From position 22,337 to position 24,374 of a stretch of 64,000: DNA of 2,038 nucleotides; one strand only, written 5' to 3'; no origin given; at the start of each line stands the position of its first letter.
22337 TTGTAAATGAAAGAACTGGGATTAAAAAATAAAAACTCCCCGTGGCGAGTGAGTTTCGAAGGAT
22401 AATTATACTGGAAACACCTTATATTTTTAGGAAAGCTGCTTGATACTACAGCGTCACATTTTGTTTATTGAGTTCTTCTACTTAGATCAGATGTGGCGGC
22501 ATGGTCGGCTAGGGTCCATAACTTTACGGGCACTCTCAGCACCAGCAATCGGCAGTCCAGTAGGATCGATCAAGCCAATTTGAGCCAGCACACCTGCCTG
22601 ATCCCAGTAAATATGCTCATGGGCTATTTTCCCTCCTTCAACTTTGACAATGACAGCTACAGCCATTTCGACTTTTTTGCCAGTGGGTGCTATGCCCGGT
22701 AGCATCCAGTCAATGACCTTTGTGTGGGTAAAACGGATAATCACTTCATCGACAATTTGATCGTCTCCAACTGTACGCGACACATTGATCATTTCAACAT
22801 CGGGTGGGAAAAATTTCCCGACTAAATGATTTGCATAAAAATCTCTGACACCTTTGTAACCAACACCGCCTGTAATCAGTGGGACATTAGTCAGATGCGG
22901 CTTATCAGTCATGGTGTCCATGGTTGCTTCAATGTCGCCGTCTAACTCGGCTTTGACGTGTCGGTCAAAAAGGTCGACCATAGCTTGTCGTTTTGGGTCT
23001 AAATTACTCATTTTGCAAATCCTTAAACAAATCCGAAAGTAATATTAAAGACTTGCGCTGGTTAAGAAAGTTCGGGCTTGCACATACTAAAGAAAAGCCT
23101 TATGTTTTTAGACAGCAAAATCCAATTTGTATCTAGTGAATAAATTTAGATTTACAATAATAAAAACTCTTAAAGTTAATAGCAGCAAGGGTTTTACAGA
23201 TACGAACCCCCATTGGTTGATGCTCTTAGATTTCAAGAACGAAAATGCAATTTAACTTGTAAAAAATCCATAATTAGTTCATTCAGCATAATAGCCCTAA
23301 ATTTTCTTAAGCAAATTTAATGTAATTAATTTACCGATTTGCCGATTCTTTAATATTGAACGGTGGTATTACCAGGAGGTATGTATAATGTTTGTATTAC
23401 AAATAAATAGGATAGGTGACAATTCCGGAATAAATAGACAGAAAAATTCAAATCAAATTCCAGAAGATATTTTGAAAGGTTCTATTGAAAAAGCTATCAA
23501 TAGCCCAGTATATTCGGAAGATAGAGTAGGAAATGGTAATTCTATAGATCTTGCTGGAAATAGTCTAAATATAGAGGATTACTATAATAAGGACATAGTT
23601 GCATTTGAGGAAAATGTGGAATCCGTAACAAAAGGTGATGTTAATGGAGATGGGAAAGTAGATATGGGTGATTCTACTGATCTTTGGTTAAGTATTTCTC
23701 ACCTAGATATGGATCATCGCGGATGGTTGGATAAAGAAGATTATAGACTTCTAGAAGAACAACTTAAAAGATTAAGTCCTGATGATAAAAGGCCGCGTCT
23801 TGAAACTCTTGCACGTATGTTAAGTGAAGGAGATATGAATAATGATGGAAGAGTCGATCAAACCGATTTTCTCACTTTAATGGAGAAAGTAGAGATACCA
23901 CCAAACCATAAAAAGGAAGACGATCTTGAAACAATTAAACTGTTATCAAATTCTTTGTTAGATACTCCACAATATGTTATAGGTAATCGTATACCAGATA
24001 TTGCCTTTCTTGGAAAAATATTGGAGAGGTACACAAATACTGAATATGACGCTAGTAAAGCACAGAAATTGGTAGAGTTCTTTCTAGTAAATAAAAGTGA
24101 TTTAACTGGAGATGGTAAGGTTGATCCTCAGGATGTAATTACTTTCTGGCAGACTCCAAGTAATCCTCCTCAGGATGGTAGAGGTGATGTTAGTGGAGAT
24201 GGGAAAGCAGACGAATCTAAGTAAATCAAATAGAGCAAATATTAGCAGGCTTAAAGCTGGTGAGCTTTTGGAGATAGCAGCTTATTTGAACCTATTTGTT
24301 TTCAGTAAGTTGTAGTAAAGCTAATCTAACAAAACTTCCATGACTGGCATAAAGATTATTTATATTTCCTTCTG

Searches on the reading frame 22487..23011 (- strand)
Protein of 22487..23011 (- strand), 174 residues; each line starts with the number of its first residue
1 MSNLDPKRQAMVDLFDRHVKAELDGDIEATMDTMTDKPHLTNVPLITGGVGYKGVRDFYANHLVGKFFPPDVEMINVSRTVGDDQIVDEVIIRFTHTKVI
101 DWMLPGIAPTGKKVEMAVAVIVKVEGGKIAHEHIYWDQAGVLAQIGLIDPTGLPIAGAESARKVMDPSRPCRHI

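Call 81: search_protein_families(library=pfam, proteins=[window:22487-23011:-], max_evalue=0.001)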
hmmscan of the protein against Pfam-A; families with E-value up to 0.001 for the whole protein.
window:22487-23011:- (174 aa): 2 families
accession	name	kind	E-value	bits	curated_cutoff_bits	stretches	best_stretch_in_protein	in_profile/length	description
PF07366.18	SnoaL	-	6.5e-10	39.3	28.4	1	25-145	14-126/126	SnoaL-like polyketide cyclase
PF12680.13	SnoaL_2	-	2.5e-08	34.9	27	1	17-131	3-101/102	SnoaL-like domain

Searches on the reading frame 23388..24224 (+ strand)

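Call 81: search_protein_families(library=pfam, proteins=[window:23388-24224:+], max_evalue=0.001)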
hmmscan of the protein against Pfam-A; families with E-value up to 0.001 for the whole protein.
window:23388-24224:+ (278 aa): 4 families
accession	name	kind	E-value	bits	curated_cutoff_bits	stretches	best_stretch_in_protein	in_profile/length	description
PF00404.24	Dockerin_1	-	6.4e-08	33.1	22.9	1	82-168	1-56/57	Dockerin type I domain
PF13499.12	EF-hand_7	-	8.9e-07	29.6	30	1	105-165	10-66/67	EF-hand domain pair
PF00036.39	EF-hand_1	-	0.0001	22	25.4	0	142-167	3-28/29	EF hand domain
PF13833.12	EF-hand_8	-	0.00019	21.6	28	1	142-167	28-53/54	EF-hand domain pair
